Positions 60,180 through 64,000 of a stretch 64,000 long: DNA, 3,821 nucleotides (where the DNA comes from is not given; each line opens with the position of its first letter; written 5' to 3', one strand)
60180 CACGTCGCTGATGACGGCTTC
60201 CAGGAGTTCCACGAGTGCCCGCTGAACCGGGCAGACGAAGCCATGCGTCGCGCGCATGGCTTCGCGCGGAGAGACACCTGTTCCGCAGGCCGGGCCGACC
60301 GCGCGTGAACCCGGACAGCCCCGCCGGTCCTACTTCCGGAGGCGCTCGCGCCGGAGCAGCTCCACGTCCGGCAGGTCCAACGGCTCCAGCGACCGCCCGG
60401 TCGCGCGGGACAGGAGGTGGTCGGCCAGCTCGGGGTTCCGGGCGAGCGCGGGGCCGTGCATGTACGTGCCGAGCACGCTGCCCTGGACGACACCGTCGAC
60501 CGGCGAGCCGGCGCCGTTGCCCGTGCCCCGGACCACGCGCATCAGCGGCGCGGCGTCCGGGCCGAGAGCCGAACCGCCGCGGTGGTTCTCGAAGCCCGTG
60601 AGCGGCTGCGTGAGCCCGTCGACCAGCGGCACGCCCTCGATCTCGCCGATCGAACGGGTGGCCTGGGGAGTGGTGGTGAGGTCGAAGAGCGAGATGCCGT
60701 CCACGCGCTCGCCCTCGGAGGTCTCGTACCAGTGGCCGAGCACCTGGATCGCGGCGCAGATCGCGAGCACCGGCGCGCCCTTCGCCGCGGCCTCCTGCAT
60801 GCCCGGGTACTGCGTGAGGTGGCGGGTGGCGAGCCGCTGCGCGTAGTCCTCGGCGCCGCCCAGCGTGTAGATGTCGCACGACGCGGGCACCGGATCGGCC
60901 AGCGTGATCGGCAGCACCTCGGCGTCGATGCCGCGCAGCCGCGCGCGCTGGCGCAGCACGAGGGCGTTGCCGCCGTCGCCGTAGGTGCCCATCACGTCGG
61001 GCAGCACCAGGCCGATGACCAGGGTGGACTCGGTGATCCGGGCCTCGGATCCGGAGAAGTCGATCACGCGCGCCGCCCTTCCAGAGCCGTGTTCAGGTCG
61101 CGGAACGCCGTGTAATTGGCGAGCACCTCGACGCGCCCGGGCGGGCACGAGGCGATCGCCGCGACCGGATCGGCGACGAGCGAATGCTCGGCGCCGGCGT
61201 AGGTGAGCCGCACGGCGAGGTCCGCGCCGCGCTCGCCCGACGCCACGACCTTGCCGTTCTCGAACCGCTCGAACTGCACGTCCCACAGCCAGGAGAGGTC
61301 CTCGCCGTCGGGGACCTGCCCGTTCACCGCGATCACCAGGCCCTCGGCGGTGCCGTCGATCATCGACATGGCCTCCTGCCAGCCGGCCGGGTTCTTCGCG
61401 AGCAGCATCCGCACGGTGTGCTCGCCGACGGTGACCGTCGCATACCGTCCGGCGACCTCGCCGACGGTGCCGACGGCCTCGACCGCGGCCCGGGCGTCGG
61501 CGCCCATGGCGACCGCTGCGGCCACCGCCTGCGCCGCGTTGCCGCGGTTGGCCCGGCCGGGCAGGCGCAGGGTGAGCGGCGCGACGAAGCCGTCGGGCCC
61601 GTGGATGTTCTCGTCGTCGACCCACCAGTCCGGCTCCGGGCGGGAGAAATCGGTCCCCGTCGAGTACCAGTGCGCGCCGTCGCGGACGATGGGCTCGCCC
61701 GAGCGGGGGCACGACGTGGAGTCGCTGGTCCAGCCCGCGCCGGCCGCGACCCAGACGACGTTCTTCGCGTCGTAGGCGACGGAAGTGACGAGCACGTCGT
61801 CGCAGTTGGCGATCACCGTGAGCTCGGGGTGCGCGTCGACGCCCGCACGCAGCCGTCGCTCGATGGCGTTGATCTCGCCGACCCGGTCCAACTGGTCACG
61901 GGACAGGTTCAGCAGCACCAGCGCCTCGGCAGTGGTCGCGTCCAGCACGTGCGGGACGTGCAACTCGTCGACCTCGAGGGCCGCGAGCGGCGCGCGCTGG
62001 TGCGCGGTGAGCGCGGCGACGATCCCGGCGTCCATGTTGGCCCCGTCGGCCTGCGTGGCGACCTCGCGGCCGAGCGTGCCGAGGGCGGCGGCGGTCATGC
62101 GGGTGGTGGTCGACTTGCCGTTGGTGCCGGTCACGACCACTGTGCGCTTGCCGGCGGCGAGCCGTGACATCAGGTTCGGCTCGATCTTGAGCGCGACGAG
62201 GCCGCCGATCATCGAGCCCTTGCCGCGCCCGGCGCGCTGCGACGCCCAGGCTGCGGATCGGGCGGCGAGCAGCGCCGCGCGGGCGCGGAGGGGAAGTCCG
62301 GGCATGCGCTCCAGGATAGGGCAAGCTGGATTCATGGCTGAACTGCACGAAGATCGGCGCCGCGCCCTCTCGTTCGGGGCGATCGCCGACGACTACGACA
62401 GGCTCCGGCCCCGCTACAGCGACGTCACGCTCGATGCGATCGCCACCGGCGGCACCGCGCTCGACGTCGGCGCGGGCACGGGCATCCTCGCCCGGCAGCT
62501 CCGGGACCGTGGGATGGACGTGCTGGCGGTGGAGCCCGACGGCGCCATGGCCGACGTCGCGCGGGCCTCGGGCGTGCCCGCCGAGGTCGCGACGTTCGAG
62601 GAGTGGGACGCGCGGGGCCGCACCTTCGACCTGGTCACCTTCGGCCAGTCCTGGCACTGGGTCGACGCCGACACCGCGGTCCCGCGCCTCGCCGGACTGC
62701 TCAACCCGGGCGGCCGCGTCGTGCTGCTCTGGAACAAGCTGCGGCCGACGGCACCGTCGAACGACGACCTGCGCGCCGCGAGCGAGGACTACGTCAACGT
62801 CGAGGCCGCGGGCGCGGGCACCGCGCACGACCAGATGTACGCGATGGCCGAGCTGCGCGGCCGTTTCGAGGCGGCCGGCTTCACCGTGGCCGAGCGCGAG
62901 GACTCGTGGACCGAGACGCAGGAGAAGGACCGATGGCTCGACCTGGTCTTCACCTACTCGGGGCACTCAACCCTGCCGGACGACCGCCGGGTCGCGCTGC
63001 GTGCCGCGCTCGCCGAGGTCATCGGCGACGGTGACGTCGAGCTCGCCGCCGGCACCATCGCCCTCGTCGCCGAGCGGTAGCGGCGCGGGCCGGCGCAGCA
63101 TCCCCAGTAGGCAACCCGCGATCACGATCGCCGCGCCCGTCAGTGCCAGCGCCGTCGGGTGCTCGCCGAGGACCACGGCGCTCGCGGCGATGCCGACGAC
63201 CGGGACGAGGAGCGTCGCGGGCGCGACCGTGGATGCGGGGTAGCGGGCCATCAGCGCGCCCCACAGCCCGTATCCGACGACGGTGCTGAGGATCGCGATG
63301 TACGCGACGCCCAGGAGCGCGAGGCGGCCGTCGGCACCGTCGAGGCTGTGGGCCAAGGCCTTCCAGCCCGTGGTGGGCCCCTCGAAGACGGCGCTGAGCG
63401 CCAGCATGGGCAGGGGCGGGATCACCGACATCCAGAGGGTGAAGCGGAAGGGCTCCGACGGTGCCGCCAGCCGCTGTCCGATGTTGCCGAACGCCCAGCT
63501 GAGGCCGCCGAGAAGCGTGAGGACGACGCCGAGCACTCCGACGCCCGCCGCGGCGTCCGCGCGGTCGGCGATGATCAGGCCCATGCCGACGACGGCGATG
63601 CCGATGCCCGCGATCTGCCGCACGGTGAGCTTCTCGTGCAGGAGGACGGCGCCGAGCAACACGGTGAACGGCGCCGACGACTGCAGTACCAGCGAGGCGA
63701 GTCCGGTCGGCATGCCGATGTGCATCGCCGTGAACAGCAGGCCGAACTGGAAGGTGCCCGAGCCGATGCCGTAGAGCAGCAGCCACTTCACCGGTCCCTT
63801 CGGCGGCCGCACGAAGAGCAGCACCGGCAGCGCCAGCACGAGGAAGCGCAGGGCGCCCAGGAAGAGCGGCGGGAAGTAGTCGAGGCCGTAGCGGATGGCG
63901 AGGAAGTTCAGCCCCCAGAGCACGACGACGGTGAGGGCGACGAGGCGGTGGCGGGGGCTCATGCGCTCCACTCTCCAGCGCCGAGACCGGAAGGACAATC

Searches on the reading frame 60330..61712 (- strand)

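Call 75: search_protein_families(library=pfam, proteins=[window:60330-61712:-], max_evalue=0.001)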
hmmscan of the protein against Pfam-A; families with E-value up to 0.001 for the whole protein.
window:60330-61712:- (460 aa): 1 family
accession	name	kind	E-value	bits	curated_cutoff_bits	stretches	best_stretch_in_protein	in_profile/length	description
PF07685.20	GATase_3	-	7.3e-34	117.5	27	1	233-426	2-195/196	CobB/CobQ-like glutamine amidotransferase domain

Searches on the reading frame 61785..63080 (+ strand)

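Call 33: search_protein_families(library=pfam, proteins=[window:61785-63080:+], max_evalue=0.001)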
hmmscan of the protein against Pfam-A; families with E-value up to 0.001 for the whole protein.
window:61785-63080:+ (431 aa): 4 families
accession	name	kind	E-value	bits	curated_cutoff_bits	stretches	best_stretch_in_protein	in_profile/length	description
PF13489.12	Methyltransf_23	-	4.8e-14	52.9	27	1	214-369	19-162/164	Methyltransferase domain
PF13649.12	Methyltransf_25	-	3.8e-13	50.4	27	1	226-310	2-97/97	Methyltransferase domain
PF08241.18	Methyltransf_11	-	4.7e-13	50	21.2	1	226-314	1-95/95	Methyltransferase domain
PF08242.18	Methyltransf_12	-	2.3e-08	35.1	30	1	226-312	1-98/98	Methyltransferase domain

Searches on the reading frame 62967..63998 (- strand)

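Call 75: search_protein_families(library=pfam, proteins=[window:62967-63998:-], max_evalue=0.001)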
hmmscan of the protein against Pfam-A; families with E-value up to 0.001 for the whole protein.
window:62967-63998:- (343 aa): 1 family
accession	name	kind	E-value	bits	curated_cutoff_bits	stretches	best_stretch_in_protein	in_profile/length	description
PF00892.27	EamA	-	5.9e-33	114.5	28.2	2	19-143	5-134/135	EamA-like transporter family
